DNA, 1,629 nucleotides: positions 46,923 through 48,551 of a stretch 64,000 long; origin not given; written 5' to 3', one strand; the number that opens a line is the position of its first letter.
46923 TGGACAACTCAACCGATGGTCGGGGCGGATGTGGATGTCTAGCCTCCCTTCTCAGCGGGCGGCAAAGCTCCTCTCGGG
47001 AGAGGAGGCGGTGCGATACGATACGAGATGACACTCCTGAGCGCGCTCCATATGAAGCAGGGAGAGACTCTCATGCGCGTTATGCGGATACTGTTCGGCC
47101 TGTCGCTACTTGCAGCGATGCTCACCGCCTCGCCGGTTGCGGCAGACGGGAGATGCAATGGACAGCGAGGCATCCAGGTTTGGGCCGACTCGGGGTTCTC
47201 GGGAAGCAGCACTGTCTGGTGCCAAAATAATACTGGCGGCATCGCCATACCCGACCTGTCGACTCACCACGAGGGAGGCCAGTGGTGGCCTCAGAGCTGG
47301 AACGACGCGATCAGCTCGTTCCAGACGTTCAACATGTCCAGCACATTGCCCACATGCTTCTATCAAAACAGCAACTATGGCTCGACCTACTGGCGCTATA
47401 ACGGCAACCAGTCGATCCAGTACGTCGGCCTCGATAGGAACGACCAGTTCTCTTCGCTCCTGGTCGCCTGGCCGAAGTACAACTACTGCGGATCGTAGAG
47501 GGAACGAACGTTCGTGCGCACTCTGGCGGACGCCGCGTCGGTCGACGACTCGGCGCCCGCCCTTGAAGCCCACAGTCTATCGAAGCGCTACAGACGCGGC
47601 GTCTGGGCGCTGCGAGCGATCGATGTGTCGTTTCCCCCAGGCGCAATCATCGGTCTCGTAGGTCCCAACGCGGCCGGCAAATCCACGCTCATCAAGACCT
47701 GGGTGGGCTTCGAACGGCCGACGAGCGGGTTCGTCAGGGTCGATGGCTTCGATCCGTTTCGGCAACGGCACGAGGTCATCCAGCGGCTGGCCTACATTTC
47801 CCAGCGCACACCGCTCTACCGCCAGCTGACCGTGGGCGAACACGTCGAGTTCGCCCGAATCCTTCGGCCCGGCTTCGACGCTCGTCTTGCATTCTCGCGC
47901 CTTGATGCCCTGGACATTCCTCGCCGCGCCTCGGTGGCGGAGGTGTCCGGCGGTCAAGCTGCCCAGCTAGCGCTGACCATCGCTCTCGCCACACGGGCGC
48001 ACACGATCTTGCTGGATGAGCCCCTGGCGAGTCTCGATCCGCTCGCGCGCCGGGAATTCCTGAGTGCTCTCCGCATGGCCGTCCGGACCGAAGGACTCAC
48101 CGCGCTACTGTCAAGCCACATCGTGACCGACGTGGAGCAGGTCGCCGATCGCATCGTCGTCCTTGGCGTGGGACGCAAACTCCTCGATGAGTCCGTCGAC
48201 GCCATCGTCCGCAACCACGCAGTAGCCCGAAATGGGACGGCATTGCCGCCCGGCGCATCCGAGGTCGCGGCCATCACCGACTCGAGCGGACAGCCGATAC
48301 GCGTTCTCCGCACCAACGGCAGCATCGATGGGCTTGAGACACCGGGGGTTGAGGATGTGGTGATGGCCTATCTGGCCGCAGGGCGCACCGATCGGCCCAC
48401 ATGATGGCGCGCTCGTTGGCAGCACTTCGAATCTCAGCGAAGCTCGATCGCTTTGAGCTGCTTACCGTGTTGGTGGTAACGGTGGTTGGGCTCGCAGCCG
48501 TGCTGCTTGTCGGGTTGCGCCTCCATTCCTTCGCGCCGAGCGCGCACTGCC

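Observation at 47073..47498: Secreted single-domain beta-gamma crystallin protein resembling microbial killer toxins / SMPI-type inhibitors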

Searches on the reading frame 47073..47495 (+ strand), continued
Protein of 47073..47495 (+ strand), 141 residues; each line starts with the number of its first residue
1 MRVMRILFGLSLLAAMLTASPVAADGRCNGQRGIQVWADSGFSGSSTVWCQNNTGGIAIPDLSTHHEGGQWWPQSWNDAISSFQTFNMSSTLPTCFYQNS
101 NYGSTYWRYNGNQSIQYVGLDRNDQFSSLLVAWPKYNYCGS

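Call 43: find_encoding_contigs(protein=P0016, flank=6000, max_places=2)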
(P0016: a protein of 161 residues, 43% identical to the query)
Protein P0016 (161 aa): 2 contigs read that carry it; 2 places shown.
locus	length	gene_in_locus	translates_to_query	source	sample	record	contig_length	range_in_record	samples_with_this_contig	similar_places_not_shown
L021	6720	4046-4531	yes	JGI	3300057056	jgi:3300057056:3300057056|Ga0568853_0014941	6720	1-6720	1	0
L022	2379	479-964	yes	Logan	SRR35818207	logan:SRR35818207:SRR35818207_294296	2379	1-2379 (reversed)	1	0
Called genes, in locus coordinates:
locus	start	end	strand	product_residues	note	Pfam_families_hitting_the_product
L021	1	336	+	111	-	?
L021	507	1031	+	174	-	PF00356:LacI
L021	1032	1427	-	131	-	PF10571:UPF0547 (faint)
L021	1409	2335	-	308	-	-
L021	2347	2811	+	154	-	-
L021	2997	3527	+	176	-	-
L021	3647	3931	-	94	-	-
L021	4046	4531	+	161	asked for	-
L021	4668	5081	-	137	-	PF12893:Lumazine_bd_2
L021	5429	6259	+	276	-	-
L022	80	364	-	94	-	-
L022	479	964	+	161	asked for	-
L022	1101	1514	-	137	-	PF12893:Lumazine_bd_2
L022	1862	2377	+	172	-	?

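Call 50: fold_search(model_id=the predicted structure, library=pdb)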
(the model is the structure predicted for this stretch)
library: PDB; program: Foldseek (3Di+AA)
matches with E <= 10: 387; with E <= 0.001: 26
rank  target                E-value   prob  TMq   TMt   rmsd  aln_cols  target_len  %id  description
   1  3so1_E                1.8e-05  1.00  0.59  0.77   3.7       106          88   24  Crystal structure of a double mutant T41S T82S of a betagamma-crystallin domain from Clostridium beijerinckii (released 2011-11-16)
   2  3so0_F                1.8e-05  1.00  0.59  0.77   3.5       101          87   23  Crystal structure of a mutant T41S of a betagamma-crystallin domain from Clostridium beijerinckii (released 2011-11-16)
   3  3i9h_E                2.0e-05  1.00  0.60  0.77   3.4       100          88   22  Crystal structure of a betagamma-crystallin domain from Clostridium beijerinckii (released 2009-12-01)
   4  3so1_A                2.0e-05  1.00  0.58  0.76   3.8       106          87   24  Crystal structure of a double mutant T41S T82S of a betagamma-crystallin domain from Clostridium beijerinckii (released 2011-11-16)
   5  3sny                  3.3e-05  1.00  0.59  0.77   3.8       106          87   22  Crystal structure of a mutant T82R of a betagamma-crystallin domain from Clostridium beijerinckii (released 2011-11-16)
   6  5ht8                  3.3e-05  1.00  0.58  0.76   3.5       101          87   21  Crystal structure of clostrillin double mutant (S17H,S19H) in complex with nickel (released 2017-02-01)
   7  3snz                  4.9e-05  1.00  0.59  0.77   3.3       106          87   21  Crystal structure of a mutant W39D of a betagamma-crystallin domain from Clostridium beijerinckii (released 2011-11-16)
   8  3so0_A                4.9e-05  1.00  0.58  0.77   3.5       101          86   23  Crystal structure of a mutant T41S of a betagamma-crystallin domain from Clostridium beijerinckii (released 2011-11-16)
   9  1hdf_A                6.5e-05  1.00  0.63  0.73   2.8       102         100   15  Evolution of the eye lens beta-gamma-crystallin domain fold (released 2000-12-28)
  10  3so1_H                6.5e-05  1.00  0.59  0.76   3.7       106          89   24  Crystal structure of a double mutant T41S T82S of a betagamma-crystallin domain from Clostridium beijerinckii (released 2011-11-16)
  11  3i9h_A                6.9e-05  1.00  0.59  0.78   3.7       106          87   22  Crystal structure of a betagamma-crystallin domain from Clostridium beijerinckii (released 2009-12-01)
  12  1nps                  7.3e-05  1.00  0.58  0.75   3.2       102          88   18  CRYSTAL STRUCTURE OF N-TERMINAL DOMAIN OF PROTEIN S (released 2000-02-04)
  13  3ent_A                8.7e-05  1.00  0.62  0.62   3.5       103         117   14  Crystal structure of Nitrollin, a betagamma-crystallin from Nitrosospira multiformis-in alternate space group (P65) (released 2009-03-31)
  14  3so0_B                8.7e-05  1.00  0.58  0.76   3.5       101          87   23  Crystal structure of a mutant T41S of a betagamma-crystallin domain from Clostridium beijerinckii (released 2011-11-16)
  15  3so0_D                9.7e-05  1.00  0.58  0.77   3.3        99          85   23  Crystal structure of a mutant T41S of a betagamma-crystallin domain from Clostridium beijerinckii (released 2011-11-16)
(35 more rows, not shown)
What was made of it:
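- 47145..47495 (+): Mature single beta-gamma-crystallin domain (117 aa, 13.2 kDa, pI 5.4). Foldseek agrees (call 50).
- On Beta-gamma crystallin superfamily: All top Foldseek hits are crystallins, with E down to 1.8e-5 (call 50).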

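Call 63: search_dna_similar(query=window:47145-47495:+, collection=plasmids, mode=protein, max_evalue=0.001)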
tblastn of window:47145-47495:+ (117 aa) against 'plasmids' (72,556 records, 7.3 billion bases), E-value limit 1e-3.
No match.

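Call 65: find_related_loci(query=A4, collection=viral_contigs, flank=6000)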
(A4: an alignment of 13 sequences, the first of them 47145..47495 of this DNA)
Query A4 (117 aa) in viral_contigs; peptide patterns used: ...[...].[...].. (x = any residue, [..] = any of these).
62 stretches matched a pattern, but none encodes a relative of the query by tblastn (E <= 1e-3).
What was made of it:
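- Tried and rejected: The viral contig scan found nothing (call 65).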

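Call 74: search_solved_structures(query=P0062, max_evalue=10, show_alignments=0)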
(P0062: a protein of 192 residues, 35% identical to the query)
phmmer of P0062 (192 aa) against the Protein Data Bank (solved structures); distinct sequences matched with E-value up to 10: 28.
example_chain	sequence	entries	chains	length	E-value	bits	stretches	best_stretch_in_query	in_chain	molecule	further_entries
1prr_A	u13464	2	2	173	6.3e-09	38.9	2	22-122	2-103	DEVELOPMENT-SPECIFIC PROTEIN S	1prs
3so1_A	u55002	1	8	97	2.1e-07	33.9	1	26-104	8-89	Clostrillin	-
3so0_A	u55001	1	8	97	5.4e-07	32.6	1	26-104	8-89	Clostrillin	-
3hz2_A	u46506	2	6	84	9.4e-07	31.8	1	112-178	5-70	Beta/gama crystallin family protein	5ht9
2k1w_A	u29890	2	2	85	9.4e-07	31.8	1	112-178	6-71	Beta/gama crystallin family protein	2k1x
3snz_A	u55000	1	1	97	9.8e-07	31.8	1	26-104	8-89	Clostrillin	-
3i9h_A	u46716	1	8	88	2.1e-06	30.7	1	26-101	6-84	Beta and gamma crystallin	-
3iaj_A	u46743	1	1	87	2.2e-06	30.6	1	26-101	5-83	Beta and gamma crystallin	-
1oki_A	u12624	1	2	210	2.4e-06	30.5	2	19-86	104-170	BETA CRYSTALLIN B1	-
3sny_A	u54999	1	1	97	2.6e-06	30.4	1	26-104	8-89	Clostrillin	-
5ht8_A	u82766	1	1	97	4.9e-06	29.5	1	26-104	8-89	Beta and gamma crystallin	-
3hzb_A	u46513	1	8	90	1.2e-05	28.2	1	46-101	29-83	Carbohydrate binding protein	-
1nps_A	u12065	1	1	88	0.00038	23.3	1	22-101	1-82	DEVELOPMENT-SPECIFIC PROTEIN S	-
3qk3_A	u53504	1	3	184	0.0013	21.6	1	14-96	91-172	Beta-crystallin B3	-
5z6e_A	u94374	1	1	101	0.0022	20.8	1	26-91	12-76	DUF1881 domain-containing protein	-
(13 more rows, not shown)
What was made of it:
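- The I36 model also captures ordinary crystallins (call 74).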

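Call 76: search_protein_families(library=pfam, proteins=[L012:4128-4802:+, L012:4820-5425:+, L017:337-963:+, L010:3456-3959:+, L019:1626-2564:+, L019:249-782:+, L005:6287-7666:+, L009:5893-6681:+], max_evalue=0.1)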
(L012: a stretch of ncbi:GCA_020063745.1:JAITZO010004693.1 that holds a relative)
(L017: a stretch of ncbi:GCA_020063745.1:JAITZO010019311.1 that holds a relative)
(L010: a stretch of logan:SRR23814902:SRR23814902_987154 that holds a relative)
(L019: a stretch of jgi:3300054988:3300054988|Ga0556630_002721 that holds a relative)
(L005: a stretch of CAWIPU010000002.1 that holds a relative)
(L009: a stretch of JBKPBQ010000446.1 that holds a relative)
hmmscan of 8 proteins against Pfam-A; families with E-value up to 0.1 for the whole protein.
L012:4128-4802:+ (225 aa): 1 family
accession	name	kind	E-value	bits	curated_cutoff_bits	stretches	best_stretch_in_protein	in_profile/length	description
PF00413.30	Peptidase_M10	-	5.3e-09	36.6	24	1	78-220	18-158/159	Matrixin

L012:4820-5425:+ (202 aa): 0 families

L017:337-963:+ (209 aa): 0 families

L010:3456-3959:+ (168 aa): 0 families

L019:1626-2564:+ (313 aa): 1 family
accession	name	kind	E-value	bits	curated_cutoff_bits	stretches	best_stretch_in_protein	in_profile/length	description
PF13786.12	DUF4179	-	0.0098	16.7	30.1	1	38-109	10-92/94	Domain of unknown function (DUF4179)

L019:249-782:+ (178 aa): 2 families
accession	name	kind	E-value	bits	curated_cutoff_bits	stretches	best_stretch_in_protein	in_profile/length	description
PF03995.18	Inhibitor_I36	-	0.0012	19.2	21.1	0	145-175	16-46/69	Peptidase inhibitor family I36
PF00030.24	Crystall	-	0.01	16.4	25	1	101-175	3-79/82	Beta/Gamma crystallin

L005:6287-7666:+ (460 aa): 0 families

L009:5893-6681:+ (263 aa): 6 families
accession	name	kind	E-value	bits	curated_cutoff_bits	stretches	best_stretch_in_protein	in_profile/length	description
PF03995.18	Inhibitor_I36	-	2e-11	44.1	21.1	2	33-93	9-67/69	Peptidase inhibitor family I36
PF13946.11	DUF4214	-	8.4e-09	35.8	23.2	2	146-193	24-71/72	Domain of unknown function (DUF4214)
PF00030.24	Crystall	-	2.3e-07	31.3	25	1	80-130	2-53/82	Beta/Gamma crystallin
PF08964.15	Crystall_3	-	2.3e-07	31.3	27.3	1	35-101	3-72/86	Beta/Gamma crystallin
PF15138.11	Syncollin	-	0.00018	22.1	32.8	1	40-114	27-108/112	Syncollin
PF00427.26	PBS_linker_poly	-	0.069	13.6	28.7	0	143-192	67-115/126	Phycobilisome Linker polypeptide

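Call 84: search_protein_families(library=padloc, proteins=[window:47073-47495:+], max_evalue=0.01)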
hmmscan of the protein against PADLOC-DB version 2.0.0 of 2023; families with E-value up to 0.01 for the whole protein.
window:47073-47495:+ (141 aa): 0 families

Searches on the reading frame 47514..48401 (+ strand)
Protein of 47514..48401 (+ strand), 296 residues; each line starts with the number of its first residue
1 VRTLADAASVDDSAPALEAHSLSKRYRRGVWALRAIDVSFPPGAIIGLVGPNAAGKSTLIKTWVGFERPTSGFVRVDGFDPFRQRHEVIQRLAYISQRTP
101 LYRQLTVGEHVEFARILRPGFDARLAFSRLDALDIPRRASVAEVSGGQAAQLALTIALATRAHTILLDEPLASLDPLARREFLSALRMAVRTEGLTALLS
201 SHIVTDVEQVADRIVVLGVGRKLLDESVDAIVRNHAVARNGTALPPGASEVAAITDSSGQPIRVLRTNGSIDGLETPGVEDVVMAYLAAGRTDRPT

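Call 4: search_protein_families(library=pfam, proteins=[window:47514-48401:+], max_evalue=1)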
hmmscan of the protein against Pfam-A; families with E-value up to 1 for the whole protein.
window:47514-48401:+ (296 aa): 10 families
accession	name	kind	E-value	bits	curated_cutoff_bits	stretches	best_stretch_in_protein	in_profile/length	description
PF00005.33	ABC_tran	-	1.6e-22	81.1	25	1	33-172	1-137/137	ABC transporter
PF13304.12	AAA_21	-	6.3e-09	36.7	27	2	142-202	236-298/304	AAA domain, putative AbiEii toxin, Type IV TA system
PF00365.25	PFK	-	0.0006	19.7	30.9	1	137-179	160-202/277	Phosphofructokinase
PF09818.15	ABC_ATPase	-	0.0027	17.2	23.2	1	137-231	151-244/283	P-loop domain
PF13671.12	AAA_33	-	0.069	13.9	27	1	47-77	3-31/143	AAA domain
PF02463.25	SMC_N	-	0.074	12.9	40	0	143-188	136-185/220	RecF/RecN/SMC N terminal domain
PF13555.12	AAA_29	-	0.11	12.7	27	1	45-60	24-39/61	P-loop containing region of AAA domain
PF13558.12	SbcC_Walker_B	-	0.14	12.9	27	0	140-187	29-89/90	SbcC/RAD50-like, Walker B motif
PF01926.29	MMR_HSR1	-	0.22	12.1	21.9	1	46-65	2-21/113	50S ribosome-binding GTPase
PF13476.12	AAA_23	-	0.27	12.3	27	1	38-60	15-36/201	AAA domain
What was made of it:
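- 47514..48404 (+): ABC transporter ATPase (296 aa), starting 15 nt after the crystallin stop codon. ABC_tran E 1.6e-22 (call 4).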

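Call 5: search_protein_families(library=ncbifam, proteins=[window:47514-48401:+], max_evalue=1)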
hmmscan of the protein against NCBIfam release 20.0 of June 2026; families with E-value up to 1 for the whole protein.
window:47514-48401:+ (296 aa): 194 families (the best 25 are shown)
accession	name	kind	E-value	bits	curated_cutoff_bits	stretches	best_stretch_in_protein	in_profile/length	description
TIGR01188.1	drrA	subfamily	2.5e-31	109.1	312.45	1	29-227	5-207/302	daunorubicin resistance ABC transporter, ATP-binding protein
NF047565.1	PSM_export_PmtA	equivalog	1.9e-30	106.1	350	1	25-239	9-223/282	phenol-soluble modulin export ABC transporter ATP-binding protein PmtA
TIGR04521.1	ECF_ATPase_2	equivalog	5e-28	98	330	2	139-252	140-253/279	energy-coupling factor transporter ATPase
TIGR03864.1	PQQ_ABC_ATP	hypoth_equivalog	7.2e-28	97.6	302.25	1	16-237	1-225/236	ABC transporter, ATP-binding subunit, PQQ-dependent alcohol dehydrogenase system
TIGR02315.1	ABC_phnC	equivalog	8.9e-28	97.3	266.1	1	17-231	2-233/243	phosphonate ABC transporter ATP-binding protein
TIGR03522.1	GldA_ABC_ATP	equivalog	2.1e-27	96.4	402.6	1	18-234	4-222/301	gliding motility-associated ABC transporter ATP-binding subunit GldA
TIGR04406.1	LPS_export_lptB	equivalog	7.6e-27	94.1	240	1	17-238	2-229/239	LPS export ABC transporter ATP-binding protein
TIGR03740.1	galliderm_ABC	subfamily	1.3e-26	93.7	309.75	1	17-226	1-206/223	lantibiotic protection ABC transporter ATP-binding subunit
TIGR00968.1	3a0106s01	subfamily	1.5e-26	93.4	342.75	1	21-234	5-221/237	sulfate ABC transporter ATP-binding protein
TIGR02857.1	CydD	equivalog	1.1e-25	90.6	435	1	10-217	314-529/529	thiol reductant ABC exporter subunit CydD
TIGR03873.1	F420-0_ABC_ATP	hypoth_equivalog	1.2e-24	86.9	372.4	1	21-222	6-215/256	putative F420-0 ABC transporter ATP-binding protein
NF010059.0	PRK13536.1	equivalog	1.3e-24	86.6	549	1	9-234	36-264/342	nodulation factor ABC transporter ATP-binding protein NodI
TIGR03410.1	urea_trans_UrtE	equivalog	4.6e-24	85.1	285.8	1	19-231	3-219/230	urea ABC transporter ATP-binding subunit UrtE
TIGR04520.1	ECF_ATPase_1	equivalog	6.3e-24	84.8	315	1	19-251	3-243/269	energy-coupling factor transporter ATPase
NF033858.1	ABC2_perm_RbbA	equivalog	6.8e-24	83.8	1050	1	11-236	261-489/909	ribosome-associated ATPase/putative transporter RbbA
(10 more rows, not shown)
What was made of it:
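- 47514..48404 (+): Nearest NCBIfam models are DrrA, PmtA and lantibiotic-protection types, all below their cut-offs (call 5).
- The nearest ATPase models are DrrA, PmtA and lantibiotic-protection types (call 5).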

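Call 84: search_protein_families(library=padloc, proteins=[window:47514-48401:+], max_evalue=0.01)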
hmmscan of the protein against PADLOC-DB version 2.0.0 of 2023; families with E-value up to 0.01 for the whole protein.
window:47514-48401:+ (296 aa): 14 families
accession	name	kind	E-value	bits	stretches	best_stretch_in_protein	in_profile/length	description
PDLC04135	mad3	-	1.5e-20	72.1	2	140-219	260-339/374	mads_3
PDLC02980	AriA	-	1.3e-09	36.4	2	141-202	235-298/304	-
PDLC04140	mad8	-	1.3e-09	36.1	1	26-207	10-237/314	mads_8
PDLC02914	ATPase-Toprim_I-B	-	1.2e-06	26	1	158-209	199-250/443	-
PDLC04179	HEC-01A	-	5.2e-05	20.5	1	143-211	339-409/459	-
PDLC00096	GajA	-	0.00025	17.9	1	34-168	16-149/630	AAA ATPase domain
PDLC02335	AbiLi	-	0.0006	17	0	46-62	79-95/326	AbiLi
PDLC03878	NsnB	-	0.002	15.9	0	45-62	23-40/345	-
PDLC04178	HEC-01A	-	0.002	15.3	0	34-61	21-46/399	-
PDLC00303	PtuA1|PtuA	-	0.0029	14.8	0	142-212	214-290/386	AAA ATPase domain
PDLC04241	PDC-M01A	-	0.0063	13.3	0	141-215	274-351/435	-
PDLC00273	PtuA1|PtuA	-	0.0087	13.1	0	141-202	200-264/375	AAA ATPase domain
PDLC04175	HEC-01A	-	0.009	13.1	0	43-62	25-44/363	-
PDLC04678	PDC-M49A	-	0.0095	12.2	0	144-188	549-596/681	-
